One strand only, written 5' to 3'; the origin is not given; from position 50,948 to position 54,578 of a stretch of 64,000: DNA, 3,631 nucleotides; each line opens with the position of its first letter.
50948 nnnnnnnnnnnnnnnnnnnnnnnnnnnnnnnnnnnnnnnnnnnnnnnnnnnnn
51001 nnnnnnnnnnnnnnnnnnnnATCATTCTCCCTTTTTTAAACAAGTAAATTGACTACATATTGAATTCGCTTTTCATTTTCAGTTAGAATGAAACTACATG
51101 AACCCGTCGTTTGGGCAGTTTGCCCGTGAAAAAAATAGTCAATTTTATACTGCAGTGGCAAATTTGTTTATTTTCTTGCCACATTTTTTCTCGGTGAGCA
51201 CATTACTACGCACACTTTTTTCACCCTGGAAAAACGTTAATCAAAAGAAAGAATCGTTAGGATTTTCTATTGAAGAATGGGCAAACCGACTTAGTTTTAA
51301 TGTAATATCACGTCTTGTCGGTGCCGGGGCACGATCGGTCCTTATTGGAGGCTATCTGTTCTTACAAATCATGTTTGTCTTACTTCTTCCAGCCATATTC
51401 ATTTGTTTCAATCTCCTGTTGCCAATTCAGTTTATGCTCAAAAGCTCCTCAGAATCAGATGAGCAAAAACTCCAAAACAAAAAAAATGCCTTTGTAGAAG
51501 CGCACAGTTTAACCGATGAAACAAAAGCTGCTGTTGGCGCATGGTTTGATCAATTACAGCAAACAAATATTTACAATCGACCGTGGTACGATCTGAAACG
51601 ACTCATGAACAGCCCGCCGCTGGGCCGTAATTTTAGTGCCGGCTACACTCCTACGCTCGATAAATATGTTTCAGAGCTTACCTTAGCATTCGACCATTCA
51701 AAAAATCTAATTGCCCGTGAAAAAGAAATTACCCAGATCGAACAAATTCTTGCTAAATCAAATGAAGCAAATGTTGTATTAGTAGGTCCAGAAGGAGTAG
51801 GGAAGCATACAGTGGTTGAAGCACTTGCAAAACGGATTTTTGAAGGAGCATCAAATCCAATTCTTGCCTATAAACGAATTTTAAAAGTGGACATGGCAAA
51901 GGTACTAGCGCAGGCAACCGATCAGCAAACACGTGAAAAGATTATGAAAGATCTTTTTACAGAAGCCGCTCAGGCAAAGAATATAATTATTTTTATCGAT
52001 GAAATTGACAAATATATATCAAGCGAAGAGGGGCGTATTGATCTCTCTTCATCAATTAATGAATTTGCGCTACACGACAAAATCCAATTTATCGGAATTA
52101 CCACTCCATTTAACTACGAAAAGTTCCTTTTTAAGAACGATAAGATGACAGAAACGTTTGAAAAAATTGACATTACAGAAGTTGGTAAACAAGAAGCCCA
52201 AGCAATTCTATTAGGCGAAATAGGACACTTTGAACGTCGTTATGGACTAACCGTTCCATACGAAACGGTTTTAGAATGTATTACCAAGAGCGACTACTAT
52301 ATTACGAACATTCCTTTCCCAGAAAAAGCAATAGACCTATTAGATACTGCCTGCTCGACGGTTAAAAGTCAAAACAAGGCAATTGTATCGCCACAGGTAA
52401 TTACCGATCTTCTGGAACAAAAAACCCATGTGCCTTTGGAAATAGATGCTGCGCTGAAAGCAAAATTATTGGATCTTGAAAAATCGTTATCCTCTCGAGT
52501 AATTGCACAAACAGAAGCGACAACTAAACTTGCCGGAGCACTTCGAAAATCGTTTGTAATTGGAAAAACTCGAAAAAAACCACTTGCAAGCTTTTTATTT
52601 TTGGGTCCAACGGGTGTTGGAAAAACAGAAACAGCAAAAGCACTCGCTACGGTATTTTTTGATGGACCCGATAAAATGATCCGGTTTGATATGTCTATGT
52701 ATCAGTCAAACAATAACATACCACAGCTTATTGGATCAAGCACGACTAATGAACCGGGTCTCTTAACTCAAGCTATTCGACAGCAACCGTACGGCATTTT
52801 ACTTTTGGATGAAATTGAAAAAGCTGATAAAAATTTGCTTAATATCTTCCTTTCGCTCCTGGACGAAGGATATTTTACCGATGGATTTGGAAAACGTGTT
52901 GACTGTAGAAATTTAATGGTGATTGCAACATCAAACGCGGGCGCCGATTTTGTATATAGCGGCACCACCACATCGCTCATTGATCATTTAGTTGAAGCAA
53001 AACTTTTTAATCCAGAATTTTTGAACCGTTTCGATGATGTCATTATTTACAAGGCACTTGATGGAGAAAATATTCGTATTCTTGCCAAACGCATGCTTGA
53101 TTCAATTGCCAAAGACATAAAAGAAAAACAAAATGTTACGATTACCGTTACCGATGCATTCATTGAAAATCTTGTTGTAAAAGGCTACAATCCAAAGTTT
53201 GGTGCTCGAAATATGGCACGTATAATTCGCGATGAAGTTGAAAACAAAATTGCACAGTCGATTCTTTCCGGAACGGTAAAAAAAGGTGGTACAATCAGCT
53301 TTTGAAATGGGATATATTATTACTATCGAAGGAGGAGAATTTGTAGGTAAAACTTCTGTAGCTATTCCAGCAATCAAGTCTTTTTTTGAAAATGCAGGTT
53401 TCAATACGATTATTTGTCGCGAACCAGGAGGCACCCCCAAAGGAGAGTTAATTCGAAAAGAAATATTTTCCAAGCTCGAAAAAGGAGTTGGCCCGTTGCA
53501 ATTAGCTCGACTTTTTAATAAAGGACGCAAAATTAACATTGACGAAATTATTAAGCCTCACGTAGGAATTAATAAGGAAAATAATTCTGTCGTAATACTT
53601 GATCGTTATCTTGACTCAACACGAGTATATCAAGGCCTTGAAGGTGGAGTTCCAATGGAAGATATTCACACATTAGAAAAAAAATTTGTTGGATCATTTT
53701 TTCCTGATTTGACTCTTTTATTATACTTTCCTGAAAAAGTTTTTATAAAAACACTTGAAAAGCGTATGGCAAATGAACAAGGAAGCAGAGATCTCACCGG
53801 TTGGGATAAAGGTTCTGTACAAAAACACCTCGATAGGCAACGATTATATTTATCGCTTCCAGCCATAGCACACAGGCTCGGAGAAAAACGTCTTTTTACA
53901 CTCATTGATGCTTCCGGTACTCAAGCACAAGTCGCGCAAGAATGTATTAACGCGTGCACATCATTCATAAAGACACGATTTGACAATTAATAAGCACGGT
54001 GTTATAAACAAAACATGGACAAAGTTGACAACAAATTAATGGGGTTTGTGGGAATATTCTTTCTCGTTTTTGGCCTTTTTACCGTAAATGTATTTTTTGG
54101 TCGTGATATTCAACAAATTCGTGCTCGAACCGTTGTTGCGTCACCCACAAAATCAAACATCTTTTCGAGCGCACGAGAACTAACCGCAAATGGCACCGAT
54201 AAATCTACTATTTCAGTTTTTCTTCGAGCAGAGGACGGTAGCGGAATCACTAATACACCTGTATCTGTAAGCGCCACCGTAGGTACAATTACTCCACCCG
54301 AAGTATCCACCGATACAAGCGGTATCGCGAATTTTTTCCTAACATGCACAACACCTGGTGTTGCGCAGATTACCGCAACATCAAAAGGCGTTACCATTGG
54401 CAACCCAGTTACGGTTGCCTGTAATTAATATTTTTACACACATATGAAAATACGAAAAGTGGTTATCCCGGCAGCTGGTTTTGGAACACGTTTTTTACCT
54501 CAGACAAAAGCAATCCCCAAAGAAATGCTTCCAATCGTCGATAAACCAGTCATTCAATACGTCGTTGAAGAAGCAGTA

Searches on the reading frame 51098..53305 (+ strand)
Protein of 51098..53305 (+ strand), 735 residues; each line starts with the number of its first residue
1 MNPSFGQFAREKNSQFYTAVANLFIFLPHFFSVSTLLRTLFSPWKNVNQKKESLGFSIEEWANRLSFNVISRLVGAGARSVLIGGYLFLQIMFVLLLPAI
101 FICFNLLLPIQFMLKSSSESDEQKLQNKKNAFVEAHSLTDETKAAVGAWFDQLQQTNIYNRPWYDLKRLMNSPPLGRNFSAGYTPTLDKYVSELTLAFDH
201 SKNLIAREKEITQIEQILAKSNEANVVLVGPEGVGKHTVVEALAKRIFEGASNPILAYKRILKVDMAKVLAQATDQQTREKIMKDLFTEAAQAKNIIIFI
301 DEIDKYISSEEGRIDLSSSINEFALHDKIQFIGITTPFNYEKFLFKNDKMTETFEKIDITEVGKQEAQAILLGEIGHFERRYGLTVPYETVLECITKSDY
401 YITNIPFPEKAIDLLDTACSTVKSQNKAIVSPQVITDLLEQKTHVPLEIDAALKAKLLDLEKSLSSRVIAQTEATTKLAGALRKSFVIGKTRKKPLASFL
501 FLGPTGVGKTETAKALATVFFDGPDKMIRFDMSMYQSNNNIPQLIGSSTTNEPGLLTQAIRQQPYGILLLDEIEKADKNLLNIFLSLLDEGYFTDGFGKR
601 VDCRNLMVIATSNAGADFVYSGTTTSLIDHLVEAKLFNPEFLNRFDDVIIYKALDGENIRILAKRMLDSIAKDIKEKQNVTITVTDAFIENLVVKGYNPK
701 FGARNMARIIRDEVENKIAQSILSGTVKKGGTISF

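Call 31: search_protein_families(library=pfam, proteins=[window:51098-53305:+])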
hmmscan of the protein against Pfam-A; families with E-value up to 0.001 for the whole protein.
window:51098-53305:+ (735 aa): 23 families
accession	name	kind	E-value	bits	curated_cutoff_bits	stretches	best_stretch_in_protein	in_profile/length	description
PF07724.20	AAA_2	-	2.3e-46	158.3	27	2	494-647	1-165/166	AAA domain (Cdc48 subfamily)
PF00004.35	AAA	-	5.9e-21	75.7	21.2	2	226-335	1-108/131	ATPase family associated with various cellular activities (AAA)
PF07728.20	AAA_5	-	3.1e-20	73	22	2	499-614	2-123/139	AAA domain (dynein-related subfamily)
PF10431.15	ClpB_D2-small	-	5.5e-20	71.6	21.9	1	654-734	1-80/81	C-terminal, D2-small domain, of ClpB protein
PF17871.7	AAA_lid_9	-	2e-12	47.4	22.8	1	365-457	3-93/104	AAA lid domain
PF13191.12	AAA_16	-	1.2e-09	39.3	32.6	1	204-292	2-88/167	AAA ATPase domain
PF13173.12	AAA_14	-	1.5e-09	38.4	27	1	225-306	4-74/129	AAA domain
PF13401.12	AAA_22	-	2e-08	35.1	27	0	222-311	4-98/130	AAA domain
PF00158.32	Sigma54_activat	-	4.9e-08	33.3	20.2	1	497-613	23-142/168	Sigma-54 interaction domain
PF12775.13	AAA_7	-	5e-07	29.9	25.8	0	221-304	31-110/181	P-loop containing dynein motor region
PF01695.23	IstB_IS21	-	1.2e-06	28.6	24.1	0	198-285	67-150/238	IstB-like ATP binding protein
PF20030.5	bpMoxR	-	1.2e-06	28.2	27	0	500-614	35-146/205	MoxR domain in the MoxR-vWA-beta-propeller ternary systems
PF13238.12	AAA_18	-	2.9e-06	28.2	29.4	0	226-298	1-77/128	AAA domain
PF01078.27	Mg_chelatase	-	6.4e-06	26.2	20.3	0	543-585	89-127/207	Magnesium chelatase, subunit ChlI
PF01637.24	ATPase_2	-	6.7e-06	26.5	33.2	1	206-310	3-108/225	ATPase domain predominantly from Archaea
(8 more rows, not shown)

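Call 45: find_related_loci(query=window:51098-53305:+, collection=metagenome_contigs, flank=10000)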
Query window:51098-53305:+ (735 aa) in metagenome_contigs; peptide patterns used: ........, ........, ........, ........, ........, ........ (x = any residue, [..] = any of these).
308 stretches matched a pattern; 30 encode a relative of the query (tblastn E <= 1e-3); 30 distinct loci.
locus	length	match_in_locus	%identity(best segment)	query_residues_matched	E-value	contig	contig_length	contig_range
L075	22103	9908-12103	64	1-735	0e+0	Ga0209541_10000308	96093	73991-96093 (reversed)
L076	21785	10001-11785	37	149-730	2e-117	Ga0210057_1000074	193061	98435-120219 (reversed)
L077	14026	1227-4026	34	22-734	6e-117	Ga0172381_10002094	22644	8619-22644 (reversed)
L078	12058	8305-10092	36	149-733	2e-115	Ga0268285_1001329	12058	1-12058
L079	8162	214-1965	36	161-733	2e-115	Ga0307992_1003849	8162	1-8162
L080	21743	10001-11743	36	175-735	1e-113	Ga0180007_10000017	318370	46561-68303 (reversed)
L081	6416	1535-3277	36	161-729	2e-109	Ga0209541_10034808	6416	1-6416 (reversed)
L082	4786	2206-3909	36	175-729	6e-105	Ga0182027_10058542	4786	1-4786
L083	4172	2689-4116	37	149-619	4e-96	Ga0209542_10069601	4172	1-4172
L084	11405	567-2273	33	175-731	7e-87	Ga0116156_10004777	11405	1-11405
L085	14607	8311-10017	33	175-731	1e-85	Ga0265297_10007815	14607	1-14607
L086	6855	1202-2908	33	175-731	4e-85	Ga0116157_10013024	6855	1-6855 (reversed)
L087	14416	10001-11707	33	175-731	4e-85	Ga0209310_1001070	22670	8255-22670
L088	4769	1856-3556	33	175-729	2e-85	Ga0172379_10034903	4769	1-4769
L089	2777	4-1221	38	342-734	6e-87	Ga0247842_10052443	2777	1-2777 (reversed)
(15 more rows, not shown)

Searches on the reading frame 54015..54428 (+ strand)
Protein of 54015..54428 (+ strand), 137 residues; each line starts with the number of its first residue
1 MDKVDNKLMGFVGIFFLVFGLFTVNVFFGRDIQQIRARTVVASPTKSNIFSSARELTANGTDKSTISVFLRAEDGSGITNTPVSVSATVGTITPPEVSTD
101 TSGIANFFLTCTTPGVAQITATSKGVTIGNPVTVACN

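Call 31: search_protein_families(library=pfam, proteins=[window:54015-54428:+])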
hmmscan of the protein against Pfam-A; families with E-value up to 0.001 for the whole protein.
window:54015-54428:+ (137 aa): 2 families
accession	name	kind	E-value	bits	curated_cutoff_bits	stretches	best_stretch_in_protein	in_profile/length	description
PF02369.22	Big_1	-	1.4e-12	48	34.9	1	51-134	6-90/93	Bacterial Ig-like domain (group 1)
PF09134.16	Invasin_D3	-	2.9e-12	47.4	33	1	43-135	1-94/98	Invasin, domain 3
